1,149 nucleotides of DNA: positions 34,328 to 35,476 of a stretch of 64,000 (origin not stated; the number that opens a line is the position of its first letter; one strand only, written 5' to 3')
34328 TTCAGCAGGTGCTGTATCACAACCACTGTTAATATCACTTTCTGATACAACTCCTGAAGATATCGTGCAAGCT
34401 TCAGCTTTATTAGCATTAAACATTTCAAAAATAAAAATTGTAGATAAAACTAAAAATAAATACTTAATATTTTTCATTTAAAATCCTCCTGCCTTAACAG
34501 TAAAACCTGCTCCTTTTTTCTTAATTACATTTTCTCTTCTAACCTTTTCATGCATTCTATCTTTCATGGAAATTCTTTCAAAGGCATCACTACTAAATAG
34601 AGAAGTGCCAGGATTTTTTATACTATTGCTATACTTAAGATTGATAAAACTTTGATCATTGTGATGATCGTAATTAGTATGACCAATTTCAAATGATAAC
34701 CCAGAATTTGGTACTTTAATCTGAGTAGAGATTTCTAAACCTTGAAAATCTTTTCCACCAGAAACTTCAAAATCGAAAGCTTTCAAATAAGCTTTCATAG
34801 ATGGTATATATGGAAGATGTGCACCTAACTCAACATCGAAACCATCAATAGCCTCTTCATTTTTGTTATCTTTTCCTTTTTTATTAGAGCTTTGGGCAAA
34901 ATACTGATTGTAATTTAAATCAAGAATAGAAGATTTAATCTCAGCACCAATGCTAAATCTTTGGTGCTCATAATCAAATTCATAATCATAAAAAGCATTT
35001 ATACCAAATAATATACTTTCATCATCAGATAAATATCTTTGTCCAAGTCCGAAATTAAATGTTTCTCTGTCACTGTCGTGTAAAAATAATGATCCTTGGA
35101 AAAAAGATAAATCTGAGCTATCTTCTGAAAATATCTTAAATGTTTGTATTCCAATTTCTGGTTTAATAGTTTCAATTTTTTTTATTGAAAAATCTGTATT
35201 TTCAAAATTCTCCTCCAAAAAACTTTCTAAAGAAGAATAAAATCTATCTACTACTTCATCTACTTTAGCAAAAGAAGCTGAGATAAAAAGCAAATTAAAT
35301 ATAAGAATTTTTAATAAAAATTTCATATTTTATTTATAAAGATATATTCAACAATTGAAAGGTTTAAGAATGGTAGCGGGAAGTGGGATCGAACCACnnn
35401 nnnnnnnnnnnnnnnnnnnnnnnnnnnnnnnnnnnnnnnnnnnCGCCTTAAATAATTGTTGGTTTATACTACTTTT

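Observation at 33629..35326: Candidate split inverse-autotransporter: passenger-less intimin-like barrel coupled to a separate secreted protein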

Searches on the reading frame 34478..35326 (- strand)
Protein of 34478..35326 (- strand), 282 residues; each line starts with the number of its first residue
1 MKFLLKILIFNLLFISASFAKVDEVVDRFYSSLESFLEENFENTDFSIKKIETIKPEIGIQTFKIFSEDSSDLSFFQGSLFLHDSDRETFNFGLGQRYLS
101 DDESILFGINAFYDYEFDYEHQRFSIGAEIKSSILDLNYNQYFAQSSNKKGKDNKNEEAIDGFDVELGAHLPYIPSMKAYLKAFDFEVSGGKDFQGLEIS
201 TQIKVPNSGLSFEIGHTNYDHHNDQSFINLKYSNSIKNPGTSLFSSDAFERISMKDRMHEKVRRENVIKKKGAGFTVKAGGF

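Call 4: search_protein_families(library=pfam, proteins=[window:34478-35326:-], max_evalue=1)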
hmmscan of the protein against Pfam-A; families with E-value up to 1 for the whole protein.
window:34478-35326:- (282 aa): 1 family
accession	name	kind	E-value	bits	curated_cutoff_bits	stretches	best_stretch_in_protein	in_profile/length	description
PF11924.14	IAT_beta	-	1.8e-37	129.8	22.3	1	59-266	64-279/279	Inverse autotransporter, beta-domain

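Call 5: search_protein_families(library=ncbifam, proteins=[window:34478-35326:-], max_evalue=1)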
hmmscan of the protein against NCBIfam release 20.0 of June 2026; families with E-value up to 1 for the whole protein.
window:34478-35326:- (282 aa): 8 families
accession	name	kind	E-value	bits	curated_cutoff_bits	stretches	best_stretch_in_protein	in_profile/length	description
NF007556.1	PRK10177.1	equivalog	6.4e-13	48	508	1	62-178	129-242/454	YchO/YchP family invasin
NF040980.1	Ve_Inv_Crono_N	equivalog_domain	4.1e-11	42.5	710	1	85-181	141-238/350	inverse autotransporter invasin Inv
NF033423.1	inverse_SinH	equivalog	9.4e-11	40.7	999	1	62-180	130-247/730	intimin-like inverse autotransporter SinH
NF040979.1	Ve_Ilp_Nterm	equivalog_domain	1.3e-09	37.1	1125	1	70-180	234-343/550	inverse autotransporter adhesin Ilp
NF040981.1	Ve_YrIlm_NTERM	equivalog_domain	1.6e-09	36.9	750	1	74-180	195-300/477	YrIlm family inverse autotransporter adhesin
NF033639.1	intimin_alpha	exception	1.8e-07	29.4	2050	1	73-181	241-348/940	intimin type alpha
NF033627.3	intimin_all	equivalog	2.2e-07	29.1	1400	1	74-181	242-348/939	intimin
NF040978.1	Ve_IatC_Nterm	equivalog_domain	2.3e-06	25.5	2400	1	66-178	214-326/1065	inverse autotransporter adhesin IatC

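Call 6: search_solved_structures(query=window:34478-35326:-, max_evalue=10, show_alignments=2)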
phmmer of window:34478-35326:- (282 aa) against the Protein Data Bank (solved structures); distinct sequences matched with E-value up to 10: 2.
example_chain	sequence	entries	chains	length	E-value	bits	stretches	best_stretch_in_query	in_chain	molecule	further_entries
4e1t_A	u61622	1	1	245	3.9e-09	39.9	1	69-181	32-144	Invasin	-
4e1s_A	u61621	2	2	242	4.1e-07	33.2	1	71-181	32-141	Intimin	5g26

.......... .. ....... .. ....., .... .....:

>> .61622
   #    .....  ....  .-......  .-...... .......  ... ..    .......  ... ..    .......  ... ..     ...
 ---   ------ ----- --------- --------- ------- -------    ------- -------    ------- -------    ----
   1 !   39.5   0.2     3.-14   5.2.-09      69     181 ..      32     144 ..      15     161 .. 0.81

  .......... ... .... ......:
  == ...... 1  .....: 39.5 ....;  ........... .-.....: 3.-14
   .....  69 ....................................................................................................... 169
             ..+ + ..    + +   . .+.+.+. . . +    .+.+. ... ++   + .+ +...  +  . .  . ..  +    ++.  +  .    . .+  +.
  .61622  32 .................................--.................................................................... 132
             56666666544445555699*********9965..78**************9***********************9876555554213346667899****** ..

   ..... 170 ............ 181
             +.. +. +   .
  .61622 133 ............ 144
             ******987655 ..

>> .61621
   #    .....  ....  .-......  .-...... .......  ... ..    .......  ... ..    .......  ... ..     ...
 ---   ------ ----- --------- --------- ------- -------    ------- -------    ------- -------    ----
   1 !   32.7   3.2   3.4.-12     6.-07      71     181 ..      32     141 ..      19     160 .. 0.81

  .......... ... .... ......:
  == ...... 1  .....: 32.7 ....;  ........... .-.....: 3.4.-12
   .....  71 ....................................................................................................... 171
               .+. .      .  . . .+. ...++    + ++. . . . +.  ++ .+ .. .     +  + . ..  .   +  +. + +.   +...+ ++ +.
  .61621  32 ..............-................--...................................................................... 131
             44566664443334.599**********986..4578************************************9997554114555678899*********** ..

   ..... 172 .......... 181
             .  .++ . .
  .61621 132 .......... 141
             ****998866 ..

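Call 10: find_homologous_proteins(query=window:34478-35326:-, max_evalue=0.001)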
Query window:34478-35326:- (282 aa): 515 proteins with E <= 0.001 among 1254 candidates; the best 120 are listed.
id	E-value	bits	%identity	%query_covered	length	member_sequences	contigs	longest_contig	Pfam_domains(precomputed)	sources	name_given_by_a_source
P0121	1.4e-168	578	94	100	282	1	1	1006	PF11924.15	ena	-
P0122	3.0e-168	576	93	100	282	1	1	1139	PF11924.15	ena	-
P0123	4.2e-168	576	94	100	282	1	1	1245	PF11924.15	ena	-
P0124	4.6e-168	576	94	100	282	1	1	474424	PF11924.15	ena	-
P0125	5.8e-168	575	93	100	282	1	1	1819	PF11924.15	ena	-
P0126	2.3e-167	573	93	100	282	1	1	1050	PF11924.15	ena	-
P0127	3.0e-167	573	92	100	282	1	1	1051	PF11924.15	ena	-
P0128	5.7e-167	572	93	100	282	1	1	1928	PF11924.15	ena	-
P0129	6.6e-167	572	93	100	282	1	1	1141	PF11924.15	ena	-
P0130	6.7e-167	572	93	100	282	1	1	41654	PF11924.15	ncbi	-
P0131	7.7e-167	572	93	100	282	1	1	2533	PF11924.15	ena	-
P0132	8.1e-167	572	93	100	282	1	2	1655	PF11924.15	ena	-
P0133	1.2e-166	571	92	100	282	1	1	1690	PF11924.15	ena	-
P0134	1.9e-166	570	93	100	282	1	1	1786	PF11924.15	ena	-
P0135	2.1e-166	570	93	100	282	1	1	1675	PF11924.15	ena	-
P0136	2.2e-166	570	92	100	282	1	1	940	PF11924.15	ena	-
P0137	2.2e-166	570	93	100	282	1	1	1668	PF11924.15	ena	-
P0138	2.4e-166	570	93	100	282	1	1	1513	PF11924.15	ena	-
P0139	2.6e-166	570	92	100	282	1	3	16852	PF11924.15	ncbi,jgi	jgi:Protein of unknown function (DUF3442).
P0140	3.1e-166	570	92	100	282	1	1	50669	PF11924.15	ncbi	-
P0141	4.2e-166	569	92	100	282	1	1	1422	PF11924.15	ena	-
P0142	4.2e-166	569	92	100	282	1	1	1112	PF11924.15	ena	-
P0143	4.6e-166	569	93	100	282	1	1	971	PF11924.15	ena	-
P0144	5.1e-166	569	93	100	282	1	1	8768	PF11924.15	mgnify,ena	mgnify:FL=1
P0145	5.5e-166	569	91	100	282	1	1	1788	PF11924.15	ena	-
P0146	6.1e-166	569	92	100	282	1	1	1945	PF11924.15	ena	-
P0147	7.4e-166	569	92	100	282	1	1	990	PF11924.15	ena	-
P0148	8.6e-166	568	93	100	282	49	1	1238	PF11924.15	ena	-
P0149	8.9e-166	568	92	100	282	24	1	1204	PF11924.15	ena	-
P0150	1.1e-165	568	92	100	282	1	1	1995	PF11924.15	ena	-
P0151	1.2e-165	568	92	100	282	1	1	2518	PF11924.15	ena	-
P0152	1.5e-165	567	93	100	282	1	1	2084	PF11924.15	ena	-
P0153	1.5e-165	567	92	100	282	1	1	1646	PF11924.15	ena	-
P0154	1.8e-165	567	93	100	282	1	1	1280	PF11924.15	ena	-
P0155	1.8e-165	567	92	100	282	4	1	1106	PF11924.15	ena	-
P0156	2.0e-165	567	92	100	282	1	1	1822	PF11924.15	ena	-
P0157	2.3e-165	567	92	100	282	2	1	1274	PF11924.15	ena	-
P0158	3.4e-165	566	93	100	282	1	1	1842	PF11924.15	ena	-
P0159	3.5e-165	566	93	100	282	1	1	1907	PF11924.15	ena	-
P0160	3.6e-165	566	91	100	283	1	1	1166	PF11924.15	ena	-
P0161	3.6e-165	566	92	100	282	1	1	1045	PF11924.15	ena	-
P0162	3.8e-165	566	91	100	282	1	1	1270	PF11924.15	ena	-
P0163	5.2e-165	566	93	100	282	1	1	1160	PF11924.15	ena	-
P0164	5.6e-165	566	91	100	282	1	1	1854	PF11924.15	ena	-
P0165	5.6e-165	566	91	100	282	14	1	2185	PF11924.15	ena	-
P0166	5.7e-165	566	91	100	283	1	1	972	PF11924.15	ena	-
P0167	6.2e-165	566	91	100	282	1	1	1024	PF11924.15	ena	-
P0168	6.2e-165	566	91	100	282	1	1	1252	PF11924.15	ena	-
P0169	6.7e-165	565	91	100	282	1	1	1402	PF11924.15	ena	-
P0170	8.3e-165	565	91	100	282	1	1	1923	PF11924.15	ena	-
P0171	8.3e-165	565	91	100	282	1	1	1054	PF11924.15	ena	-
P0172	8.6e-165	565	92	100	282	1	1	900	PF11924.15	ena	-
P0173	8.9e-165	565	91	100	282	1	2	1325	PF11924.15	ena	-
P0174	9.1e-165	565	91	100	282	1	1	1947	PF11924.15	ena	-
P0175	9.8e-165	565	91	100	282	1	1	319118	PF11924.15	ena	-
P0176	1.0e-164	565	91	100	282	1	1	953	PF11924.15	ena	-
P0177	1.1e-164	565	92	100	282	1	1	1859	PF11924.15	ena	-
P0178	1.3e-164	564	91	100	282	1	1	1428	PF11924.15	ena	-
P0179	1.3e-164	564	91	100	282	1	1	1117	PF11924.15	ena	-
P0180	1.6e-164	564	92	100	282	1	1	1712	PF11924.15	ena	-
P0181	1.6e-164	564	91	100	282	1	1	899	PF11924.15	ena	-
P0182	1.7e-164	564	91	100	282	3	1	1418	PF11924.15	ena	-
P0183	1.9e-164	564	91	100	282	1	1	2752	PF11924.15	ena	-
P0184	1.9e-164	564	92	100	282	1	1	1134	PF11924.15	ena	-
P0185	2.3e-164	564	91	100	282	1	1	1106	PF11924.15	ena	-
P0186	2.7e-164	563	91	100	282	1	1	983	PF11924.15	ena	-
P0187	2.9e-164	563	91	100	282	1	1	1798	PF11924.15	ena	-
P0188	3.0e-164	563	91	100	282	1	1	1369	PF11924.15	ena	-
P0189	3.0e-164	563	92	100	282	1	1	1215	PF11924.15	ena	-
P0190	3.3e-164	563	91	100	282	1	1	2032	PF11924.15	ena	-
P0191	3.3e-164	563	91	100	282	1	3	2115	PF11924.15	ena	-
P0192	3.7e-164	563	91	100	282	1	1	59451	PF11924.15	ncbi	-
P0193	3.8e-164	563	91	100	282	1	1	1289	PF11924.15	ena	-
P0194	4.4e-164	563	91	100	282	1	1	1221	PF11924.15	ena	-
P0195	5.3e-164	562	91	100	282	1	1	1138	PF11924.15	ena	-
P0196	5.5e-164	562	91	100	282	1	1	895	PF11924.15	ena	-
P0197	7.0e-164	562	91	100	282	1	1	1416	PF11924.15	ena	-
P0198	7.4e-164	562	91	100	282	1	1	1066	PF11924.15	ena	-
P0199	7.6e-164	562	90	100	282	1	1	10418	PF11924.15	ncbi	-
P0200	8.2e-164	562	90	100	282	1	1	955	PF11924.15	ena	-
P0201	8.2e-164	562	91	100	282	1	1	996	PF11924.15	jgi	-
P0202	1.3e-163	561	92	100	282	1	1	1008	PF11924.15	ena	-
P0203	1.6e-163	561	91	100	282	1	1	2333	PF11924.15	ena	-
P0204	1.8e-163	561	91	100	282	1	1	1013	PF11924.15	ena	-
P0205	1.9e-163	561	90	100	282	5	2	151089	PF11924.15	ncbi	-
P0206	2.3e-163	560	91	100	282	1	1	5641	PF11924.15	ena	-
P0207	2.3e-163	560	91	100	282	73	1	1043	PF11924.15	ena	-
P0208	2.3e-163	560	91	100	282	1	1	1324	PF11924.15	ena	-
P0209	2.8e-163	560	90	100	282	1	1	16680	PF11924.15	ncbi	-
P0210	3.3e-163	560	90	100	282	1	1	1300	PF11924.15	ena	-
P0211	3.7e-163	560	91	100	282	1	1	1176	PF11924.15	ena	-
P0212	4.4e-163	559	91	100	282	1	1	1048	PF11924.15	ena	-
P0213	4.5e-163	559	90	100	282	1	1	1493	PF11924.15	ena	-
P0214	5.7e-163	559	91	100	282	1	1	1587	PF11924.15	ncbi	-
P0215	6.1e-163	559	91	100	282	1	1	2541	PF11924.15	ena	-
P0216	7.2e-163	559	90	100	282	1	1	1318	PF11924.15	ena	-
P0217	7.4e-163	559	91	100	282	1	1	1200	PF11924.15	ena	-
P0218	7.8e-163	559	90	100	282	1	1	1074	PF11924.15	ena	-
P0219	7.8e-163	559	90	100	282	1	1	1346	PF11924.15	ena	-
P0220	7.9e-163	559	91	100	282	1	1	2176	PF11924.15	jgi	-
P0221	9.2e-163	558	90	100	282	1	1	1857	PF11924.15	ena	-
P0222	9.2e-163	558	91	100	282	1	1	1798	PF11924.15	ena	-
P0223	1.0e-162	558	90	100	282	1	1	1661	PF11924.15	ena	-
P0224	1.0e-162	558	90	100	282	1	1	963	PF11924.15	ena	-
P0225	1.1e-162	558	90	100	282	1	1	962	PF11924.15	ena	-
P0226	1.2e-162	558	91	100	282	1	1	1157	PF11924.15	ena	-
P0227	1.3e-162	558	90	100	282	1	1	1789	PF11924.15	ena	-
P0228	1.3e-162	558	90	100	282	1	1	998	PF11924.15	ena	-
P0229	1.5e-162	558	90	100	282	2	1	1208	PF11924.15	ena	-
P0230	2.0e-162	557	91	100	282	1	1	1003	PF11924.15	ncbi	-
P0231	3.4e-162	557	90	100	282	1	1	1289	PF11924.15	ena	-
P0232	4.3e-162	556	90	100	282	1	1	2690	PF11924.15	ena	-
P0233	4.7e-162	556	90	100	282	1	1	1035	PF11924.15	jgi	-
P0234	5.4e-162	556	90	100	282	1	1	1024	PF11924.15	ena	-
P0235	5.8e-162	556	90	100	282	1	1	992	PF11924.15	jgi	-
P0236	6.1e-162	556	90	100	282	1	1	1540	PF11924.15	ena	-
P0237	6.2e-162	556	90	100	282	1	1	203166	PF11924.15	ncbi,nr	ncbi:inverse autotransporter beta domain-containing protein [Candidatus Pelagibacter sp.]|nr:inverse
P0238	7.1e-162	555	90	100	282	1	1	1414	PF11924.15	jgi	-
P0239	7.3e-162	555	91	100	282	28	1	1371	PF11924.15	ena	-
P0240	1.0e-161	555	90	100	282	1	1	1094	PF11924.15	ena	-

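Call 15: search_protein_families(library=phrogs, proteins=[window:34478-35326:-], max_evalue=1)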
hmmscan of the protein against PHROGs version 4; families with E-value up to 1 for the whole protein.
window:34478-35326:- (282 aa): 1 family
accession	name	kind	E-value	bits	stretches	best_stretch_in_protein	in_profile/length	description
phrog_7803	-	unknown function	1.2e-12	47.2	1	72-181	131-240/1642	-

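Call 18: find_encoding_contigs(protein=window:34478-35326:-, flank=6000, max_places=4)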
Protein window:34478-35326:- (282 aa): no gene with exactly this product is on record in the collection.

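Call 24: search_protein_representatives(protein=window:34478-35326:-)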
Query: 282 residues. Proteins with E-value up to 0.001 (for the whole library): 1520; up to 1e-10: 538; up to 1e-30: 56. The best 150 are listed.
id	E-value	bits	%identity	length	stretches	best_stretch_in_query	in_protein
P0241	2.3e-87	309.5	53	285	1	7-282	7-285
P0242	1.4e-86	306.9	92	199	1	12-169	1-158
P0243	1.7e-67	244.4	53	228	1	9-217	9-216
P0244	9.0e-60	219.1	59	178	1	106-282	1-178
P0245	2.0e-48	181.8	39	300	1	24-282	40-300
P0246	1.3e-46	176.0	41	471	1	33-274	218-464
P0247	2.3e-46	175.1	41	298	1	21-281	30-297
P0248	7.5e-46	173.4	46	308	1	34-278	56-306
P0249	1.3e-44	169.3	53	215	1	127-282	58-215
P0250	1.4e-44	169.2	47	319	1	68-269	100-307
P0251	2.7e-44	168.3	41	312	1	20-272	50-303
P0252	5.8e-44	167.2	40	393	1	33-277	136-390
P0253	2.4e-43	165.2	43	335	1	42-281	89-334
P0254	1.7e-42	162.4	38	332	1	21-281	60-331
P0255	1.3e-41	159.5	37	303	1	24-274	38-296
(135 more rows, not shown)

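Call 32: find_related_loci(query=A4, collection=genome_contigs, flank=4000)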
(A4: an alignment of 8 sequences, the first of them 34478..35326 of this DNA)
Query A4 (282 aa) in genome_contigs; peptide patterns used: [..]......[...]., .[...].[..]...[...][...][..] (x = any residue, [..] = any of these).
208 stretches matched a pattern; 102 encode a relative of the query (tblastn E <= 1e-3); the best 80 are kept; 79 distinct loci.
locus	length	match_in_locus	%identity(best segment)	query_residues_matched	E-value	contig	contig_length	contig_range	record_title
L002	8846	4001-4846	91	1-282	4e-172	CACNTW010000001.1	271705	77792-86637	MAG: uncultured Pelagibacteraceae bacterium isolate AG-893-N07 genome assembly, contig: AG-893-N07_NODE_1, whole genome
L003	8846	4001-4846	90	1-282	3e-171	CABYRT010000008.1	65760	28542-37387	MAG: uncultured Pelagibacteraceae bacterium isolate AG-894-N17 genome assembly, contig: AG-894-N17_NODE_8, whole genome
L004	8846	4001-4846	91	1-282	4e-171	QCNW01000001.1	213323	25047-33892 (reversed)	Pelagibacteraceae bacterium AG-426-M19 Ga0172170_101, whole genome shotgun sequence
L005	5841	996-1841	94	1-282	8e-171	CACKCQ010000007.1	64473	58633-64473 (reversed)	uncultured Pelagibacteraceae bacterium isolate AG-916-L11 genome assembly, contig: AG-916-L11_NODE_7, whole genome shotg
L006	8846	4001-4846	89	1-282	3e-169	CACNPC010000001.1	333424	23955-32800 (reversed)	MAG: uncultured Pelagibacteraceae bacterium isolate AG-893-J08 genome assembly, contig: AG-893-J08_NODE_1, whole genome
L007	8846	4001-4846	90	1-282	3e-169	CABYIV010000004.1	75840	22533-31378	MAG: uncultured Pelagibacteraceae bacterium isolate AG-894-F03 genome assembly, contig: AG-894-F03_NODE_4, whole genome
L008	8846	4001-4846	88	1-282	2e-168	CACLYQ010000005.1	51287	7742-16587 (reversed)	uncultured Pelagibacteraceae bacterium isolate AG-917-P19 genome assembly, contig: AG-917-P19_NODE_5, whole genome shotg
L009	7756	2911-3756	89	1-282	3e-168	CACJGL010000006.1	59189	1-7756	uncultured Pelagibacteraceae bacterium isolate AG-915-A06 genome assembly, contig: AG-915-A06_NODE_6, whole genome shotg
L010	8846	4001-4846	92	1-282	1e-166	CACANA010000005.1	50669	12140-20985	uncultured Pelagibacteraceae bacterium isolate AG-898-D09 genome assembly, contig: AG-898-D09_NODE_5, whole genome shotg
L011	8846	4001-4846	91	1-282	2e-166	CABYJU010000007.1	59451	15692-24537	MAG: uncultured Pelagibacteraceae bacterium isolate AG-894-F17 genome assembly, contig: AG-894-F17_NODE_7, whole genome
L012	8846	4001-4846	90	1-282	2e-165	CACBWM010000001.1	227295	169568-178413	uncultured Pelagibacteraceae bacterium isolate AG-359-N03 genome assembly, contig: AG-359-N03_NODE_1, whole genome shotg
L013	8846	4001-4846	87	1-282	1e-163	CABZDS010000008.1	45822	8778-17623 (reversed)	MAG: uncultured Pelagibacteraceae bacterium isolate AG-337-D16 genome assembly, contig: AG-337-D16_NODE_8, whole genome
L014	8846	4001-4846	85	1-282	1e-160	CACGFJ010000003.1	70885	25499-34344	uncultured Pelagibacteraceae bacterium isolate AG-422-F10 genome assembly, contig: AG-422-F10_NODE_3, whole genome shotg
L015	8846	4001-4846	87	1-282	2e-159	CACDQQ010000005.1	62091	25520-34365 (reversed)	uncultured Pelagibacteraceae bacterium isolate AG-904-G05 genome assembly, contig: AG-904-G05_NODE_5, whole genome shotg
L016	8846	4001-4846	85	1-282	1e-156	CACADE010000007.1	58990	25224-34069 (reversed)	uncultured Pelagibacteraceae bacterium isolate AG-897-G09 genome assembly, contig: AG-897-G09_NODE_7, whole genome shotg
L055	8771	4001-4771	35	34-282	4e-42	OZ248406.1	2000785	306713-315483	Methylophilaceae bacterium isolate KH-45 genome assembly, chromosome: KH-45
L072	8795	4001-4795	35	31-282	5e-35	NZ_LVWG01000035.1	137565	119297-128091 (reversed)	MAG: Pelodictyon luteolum isolate CIII Contig53, whole genome shotgun sequence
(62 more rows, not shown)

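Call 41: find_homologous_proteins(query=A6, max_evalue=0.001)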
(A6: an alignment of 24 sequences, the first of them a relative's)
Query A6 (24 sequences) (296 aa, profile of the alignment): 15 proteins with E <= 0.001 among 8000 candidates.
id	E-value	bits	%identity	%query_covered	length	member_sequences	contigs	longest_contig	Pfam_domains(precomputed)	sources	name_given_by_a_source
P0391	2.8e-71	258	99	100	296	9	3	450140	-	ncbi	ncbi:MAG: hypothetical protein ABW082_06075 [Sedimenticola sp.]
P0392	7.5e-69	250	28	32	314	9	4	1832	-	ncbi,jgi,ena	-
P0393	1.1e-64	237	32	98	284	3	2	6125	-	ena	-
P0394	1.3e-59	220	30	32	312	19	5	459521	-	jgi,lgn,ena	-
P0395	1.5e-59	220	53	95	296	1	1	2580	-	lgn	-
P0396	3.9e-59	218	28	32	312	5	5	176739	-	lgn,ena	-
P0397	9.6e-59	217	24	88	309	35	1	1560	-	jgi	-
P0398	1.5e-58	217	48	94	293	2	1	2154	-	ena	-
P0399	2.8e-57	212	24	88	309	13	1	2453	-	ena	-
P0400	7.5e-55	204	29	31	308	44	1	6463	-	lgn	-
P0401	3.3e-53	199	27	31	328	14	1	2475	-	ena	-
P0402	4.2e-52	195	22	88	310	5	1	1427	-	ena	-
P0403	1.8e-17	82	20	29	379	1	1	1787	-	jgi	-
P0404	2.4e-17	81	21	29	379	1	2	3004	-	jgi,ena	jgi:hypothetical protein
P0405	1.8e-16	78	40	5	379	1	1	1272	-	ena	-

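Call 45: search_solved_structures(query=A2, max_evalue=0.01, show_alignments=2)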
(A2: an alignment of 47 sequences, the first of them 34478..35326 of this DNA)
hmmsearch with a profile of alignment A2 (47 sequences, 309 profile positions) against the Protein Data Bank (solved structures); distinct sequences matched with E-value up to 0.01: 2.
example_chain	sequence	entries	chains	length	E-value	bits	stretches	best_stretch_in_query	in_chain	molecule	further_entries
4e1t_A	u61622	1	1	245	1e-29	107.3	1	77-297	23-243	Invasin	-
4e1s_A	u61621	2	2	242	7.6e-24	88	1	61-297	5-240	Intimin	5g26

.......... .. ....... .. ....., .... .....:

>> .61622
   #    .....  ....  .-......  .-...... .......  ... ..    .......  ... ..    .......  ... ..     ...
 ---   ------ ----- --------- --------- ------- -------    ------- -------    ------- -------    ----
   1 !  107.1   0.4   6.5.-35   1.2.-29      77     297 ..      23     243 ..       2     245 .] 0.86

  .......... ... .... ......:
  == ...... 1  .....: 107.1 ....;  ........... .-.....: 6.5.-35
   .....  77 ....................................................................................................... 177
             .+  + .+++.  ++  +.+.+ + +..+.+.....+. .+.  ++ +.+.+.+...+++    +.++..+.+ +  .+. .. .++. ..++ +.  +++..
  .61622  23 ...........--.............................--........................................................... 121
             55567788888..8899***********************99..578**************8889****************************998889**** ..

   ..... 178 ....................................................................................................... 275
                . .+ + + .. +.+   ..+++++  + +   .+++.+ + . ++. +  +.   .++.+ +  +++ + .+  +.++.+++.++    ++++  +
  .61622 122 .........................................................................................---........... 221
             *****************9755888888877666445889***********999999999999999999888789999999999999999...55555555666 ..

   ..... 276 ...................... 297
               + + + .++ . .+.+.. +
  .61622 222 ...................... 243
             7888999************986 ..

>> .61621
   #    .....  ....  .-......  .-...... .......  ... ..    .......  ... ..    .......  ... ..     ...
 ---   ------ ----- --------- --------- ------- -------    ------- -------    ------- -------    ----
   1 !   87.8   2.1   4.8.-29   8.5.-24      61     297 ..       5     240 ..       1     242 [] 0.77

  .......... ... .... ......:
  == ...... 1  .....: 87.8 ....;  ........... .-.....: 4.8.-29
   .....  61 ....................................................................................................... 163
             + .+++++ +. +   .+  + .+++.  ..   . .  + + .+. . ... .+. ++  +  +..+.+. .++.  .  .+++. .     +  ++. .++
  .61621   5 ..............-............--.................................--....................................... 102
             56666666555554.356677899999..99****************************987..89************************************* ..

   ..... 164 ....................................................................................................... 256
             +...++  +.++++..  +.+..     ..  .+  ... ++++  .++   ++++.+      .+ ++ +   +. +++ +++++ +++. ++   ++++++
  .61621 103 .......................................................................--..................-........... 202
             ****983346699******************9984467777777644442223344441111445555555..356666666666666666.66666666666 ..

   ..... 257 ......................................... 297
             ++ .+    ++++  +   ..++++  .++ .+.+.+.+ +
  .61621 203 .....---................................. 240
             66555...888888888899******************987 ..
